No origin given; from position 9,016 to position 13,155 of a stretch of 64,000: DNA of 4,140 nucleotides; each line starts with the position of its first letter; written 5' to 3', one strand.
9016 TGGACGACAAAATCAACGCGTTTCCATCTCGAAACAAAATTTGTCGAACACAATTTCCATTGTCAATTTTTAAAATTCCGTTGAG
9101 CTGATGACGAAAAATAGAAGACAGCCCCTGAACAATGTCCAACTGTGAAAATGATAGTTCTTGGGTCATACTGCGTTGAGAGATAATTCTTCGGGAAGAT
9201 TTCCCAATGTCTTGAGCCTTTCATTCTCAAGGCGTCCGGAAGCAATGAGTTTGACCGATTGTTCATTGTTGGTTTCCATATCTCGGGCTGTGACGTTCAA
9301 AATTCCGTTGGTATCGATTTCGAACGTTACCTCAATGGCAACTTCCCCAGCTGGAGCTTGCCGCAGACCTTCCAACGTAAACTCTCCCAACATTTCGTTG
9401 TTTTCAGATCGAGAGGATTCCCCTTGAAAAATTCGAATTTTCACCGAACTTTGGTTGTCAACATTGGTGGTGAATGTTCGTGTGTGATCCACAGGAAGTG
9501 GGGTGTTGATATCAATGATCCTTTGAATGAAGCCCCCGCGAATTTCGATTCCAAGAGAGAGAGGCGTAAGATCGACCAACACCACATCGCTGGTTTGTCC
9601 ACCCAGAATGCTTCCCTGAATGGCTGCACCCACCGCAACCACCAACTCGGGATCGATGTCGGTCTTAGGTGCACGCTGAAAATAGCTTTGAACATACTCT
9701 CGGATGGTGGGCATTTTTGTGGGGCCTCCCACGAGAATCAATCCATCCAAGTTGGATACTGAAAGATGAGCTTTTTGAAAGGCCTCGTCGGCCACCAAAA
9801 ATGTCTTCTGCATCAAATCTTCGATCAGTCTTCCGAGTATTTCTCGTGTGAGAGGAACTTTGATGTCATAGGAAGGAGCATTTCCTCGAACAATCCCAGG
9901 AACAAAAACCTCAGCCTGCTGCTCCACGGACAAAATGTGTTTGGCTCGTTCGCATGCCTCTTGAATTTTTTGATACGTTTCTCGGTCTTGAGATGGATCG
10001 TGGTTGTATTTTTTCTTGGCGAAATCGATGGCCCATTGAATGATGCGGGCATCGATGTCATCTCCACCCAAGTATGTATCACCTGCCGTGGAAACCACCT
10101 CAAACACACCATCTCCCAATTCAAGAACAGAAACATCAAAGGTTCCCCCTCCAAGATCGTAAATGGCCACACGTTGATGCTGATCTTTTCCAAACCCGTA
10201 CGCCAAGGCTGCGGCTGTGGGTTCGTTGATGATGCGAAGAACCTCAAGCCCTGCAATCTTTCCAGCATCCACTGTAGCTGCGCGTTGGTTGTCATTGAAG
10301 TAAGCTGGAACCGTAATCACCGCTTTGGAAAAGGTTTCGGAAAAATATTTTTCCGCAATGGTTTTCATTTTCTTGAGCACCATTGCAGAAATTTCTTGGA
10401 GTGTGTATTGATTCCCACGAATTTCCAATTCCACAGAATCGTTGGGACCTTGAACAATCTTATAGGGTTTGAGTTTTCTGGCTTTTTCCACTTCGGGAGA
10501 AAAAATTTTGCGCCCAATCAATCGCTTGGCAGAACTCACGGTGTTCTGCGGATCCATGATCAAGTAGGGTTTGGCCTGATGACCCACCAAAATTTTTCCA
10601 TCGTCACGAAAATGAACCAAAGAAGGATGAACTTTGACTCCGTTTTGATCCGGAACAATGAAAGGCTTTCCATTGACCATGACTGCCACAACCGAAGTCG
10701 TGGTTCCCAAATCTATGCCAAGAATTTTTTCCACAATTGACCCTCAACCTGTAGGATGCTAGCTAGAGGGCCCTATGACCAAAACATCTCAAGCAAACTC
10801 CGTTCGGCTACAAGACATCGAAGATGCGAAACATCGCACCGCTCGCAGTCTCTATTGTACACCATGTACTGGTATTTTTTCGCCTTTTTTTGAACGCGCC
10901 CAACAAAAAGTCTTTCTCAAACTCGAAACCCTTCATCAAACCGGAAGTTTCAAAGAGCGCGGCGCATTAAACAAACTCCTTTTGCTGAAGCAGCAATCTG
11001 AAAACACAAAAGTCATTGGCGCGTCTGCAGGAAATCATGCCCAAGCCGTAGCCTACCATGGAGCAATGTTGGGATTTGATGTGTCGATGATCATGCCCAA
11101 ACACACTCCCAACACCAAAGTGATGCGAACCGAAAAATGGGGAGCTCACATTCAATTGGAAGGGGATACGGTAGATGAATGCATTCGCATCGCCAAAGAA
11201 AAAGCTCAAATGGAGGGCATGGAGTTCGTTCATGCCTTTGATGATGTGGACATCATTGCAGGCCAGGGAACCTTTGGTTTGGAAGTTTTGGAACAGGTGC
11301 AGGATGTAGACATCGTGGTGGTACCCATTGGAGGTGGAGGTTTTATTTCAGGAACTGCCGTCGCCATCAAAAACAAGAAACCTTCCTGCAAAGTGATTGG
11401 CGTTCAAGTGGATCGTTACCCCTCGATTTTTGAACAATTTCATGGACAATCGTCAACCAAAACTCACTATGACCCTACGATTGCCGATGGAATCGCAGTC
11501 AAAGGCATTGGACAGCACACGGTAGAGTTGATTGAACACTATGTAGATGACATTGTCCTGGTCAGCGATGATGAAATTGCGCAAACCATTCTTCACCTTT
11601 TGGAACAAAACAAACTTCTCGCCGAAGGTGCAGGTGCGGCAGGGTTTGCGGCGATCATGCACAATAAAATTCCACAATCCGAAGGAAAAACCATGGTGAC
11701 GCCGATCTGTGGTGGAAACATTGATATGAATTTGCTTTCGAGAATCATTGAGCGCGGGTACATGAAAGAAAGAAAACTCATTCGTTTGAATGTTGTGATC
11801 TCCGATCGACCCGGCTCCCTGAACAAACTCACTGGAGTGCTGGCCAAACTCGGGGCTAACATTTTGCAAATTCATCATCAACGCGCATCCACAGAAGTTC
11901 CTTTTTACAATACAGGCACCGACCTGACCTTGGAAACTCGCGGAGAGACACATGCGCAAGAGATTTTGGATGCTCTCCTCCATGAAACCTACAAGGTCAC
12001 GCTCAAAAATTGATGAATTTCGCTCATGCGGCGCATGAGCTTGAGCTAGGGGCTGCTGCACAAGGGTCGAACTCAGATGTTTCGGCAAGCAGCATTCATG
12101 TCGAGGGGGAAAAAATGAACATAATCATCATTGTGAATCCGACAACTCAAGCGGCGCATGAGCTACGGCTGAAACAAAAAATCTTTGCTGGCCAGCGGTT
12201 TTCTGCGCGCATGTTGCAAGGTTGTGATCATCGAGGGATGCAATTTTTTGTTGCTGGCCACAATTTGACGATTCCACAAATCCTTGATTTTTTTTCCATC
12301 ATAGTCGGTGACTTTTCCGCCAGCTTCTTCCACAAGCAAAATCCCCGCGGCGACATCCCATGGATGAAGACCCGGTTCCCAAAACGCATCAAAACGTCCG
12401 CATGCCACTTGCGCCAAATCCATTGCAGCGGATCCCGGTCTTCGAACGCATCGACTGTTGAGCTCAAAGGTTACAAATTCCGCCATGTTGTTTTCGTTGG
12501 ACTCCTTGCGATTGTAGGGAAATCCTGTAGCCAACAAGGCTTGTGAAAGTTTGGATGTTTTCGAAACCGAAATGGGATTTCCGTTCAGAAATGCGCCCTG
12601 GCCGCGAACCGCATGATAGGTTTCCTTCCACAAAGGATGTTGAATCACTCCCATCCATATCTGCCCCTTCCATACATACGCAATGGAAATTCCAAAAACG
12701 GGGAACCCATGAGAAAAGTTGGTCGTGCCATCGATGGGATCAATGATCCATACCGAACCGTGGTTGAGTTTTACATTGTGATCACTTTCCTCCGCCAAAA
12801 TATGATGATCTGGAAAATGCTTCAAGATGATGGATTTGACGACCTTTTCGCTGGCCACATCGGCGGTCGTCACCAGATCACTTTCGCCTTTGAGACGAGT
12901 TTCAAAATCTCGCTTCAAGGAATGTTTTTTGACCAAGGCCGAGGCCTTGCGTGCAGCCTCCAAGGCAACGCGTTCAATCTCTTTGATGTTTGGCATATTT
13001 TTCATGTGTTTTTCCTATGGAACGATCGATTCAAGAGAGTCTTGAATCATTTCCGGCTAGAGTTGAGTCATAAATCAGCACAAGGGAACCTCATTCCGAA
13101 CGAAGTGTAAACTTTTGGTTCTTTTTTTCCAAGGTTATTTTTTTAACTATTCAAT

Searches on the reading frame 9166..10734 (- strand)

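Call 6: search_protein_families(library=pfam, proteins=[window:9166-10734:-])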
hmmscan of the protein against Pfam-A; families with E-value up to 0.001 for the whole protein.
window:9166-10734:- (522 aa): 2 families
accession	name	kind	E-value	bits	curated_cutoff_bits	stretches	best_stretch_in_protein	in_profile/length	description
PF00012.26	HSP70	-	1.4e-179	598.6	20.6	1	4-510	1-510/599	Hsp70 protein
PF06723.19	MreB_Mbl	-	2.8e-17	63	27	1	117-372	76-317/327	MreB/Mbl protein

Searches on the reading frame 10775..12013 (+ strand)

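Call 6: search_protein_families(library=pfam, proteins=[window:10775-12013:+])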
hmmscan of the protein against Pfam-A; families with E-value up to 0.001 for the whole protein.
window:10775-12013:+ (412 aa): 3 families
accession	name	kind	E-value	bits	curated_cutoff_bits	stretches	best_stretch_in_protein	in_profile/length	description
PF00291.31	PALP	-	9.1e-75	252.2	35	1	37-313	14-295/295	Pyridoxal-phosphate dependent enzyme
PF01842.31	ACT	-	5.7e-07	29.6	27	1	337-401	2-61/66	ACT domain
PF13291.12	ACT_4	-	0.00029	21.9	27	1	336-403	7-71/80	ACT domain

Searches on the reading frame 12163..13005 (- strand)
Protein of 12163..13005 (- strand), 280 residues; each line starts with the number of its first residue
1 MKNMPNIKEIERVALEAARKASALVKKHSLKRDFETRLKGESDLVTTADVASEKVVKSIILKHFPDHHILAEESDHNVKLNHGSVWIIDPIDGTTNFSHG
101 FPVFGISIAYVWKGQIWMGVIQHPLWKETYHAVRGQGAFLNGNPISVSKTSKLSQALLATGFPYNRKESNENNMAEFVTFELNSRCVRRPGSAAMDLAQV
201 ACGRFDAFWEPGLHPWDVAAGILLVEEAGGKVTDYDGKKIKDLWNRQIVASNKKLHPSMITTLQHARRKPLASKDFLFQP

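Call 6: search_protein_families(library=pfam, proteins=[window:12163-13005:-])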
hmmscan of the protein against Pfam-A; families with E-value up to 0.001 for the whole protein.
window:12163-13005:- (280 aa): 1 family
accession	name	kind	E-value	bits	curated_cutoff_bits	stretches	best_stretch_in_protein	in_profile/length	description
PF00459.30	Inositol_P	-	1.2e-72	245.1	27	1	8-265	3-268/271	Inositol monophosphatase family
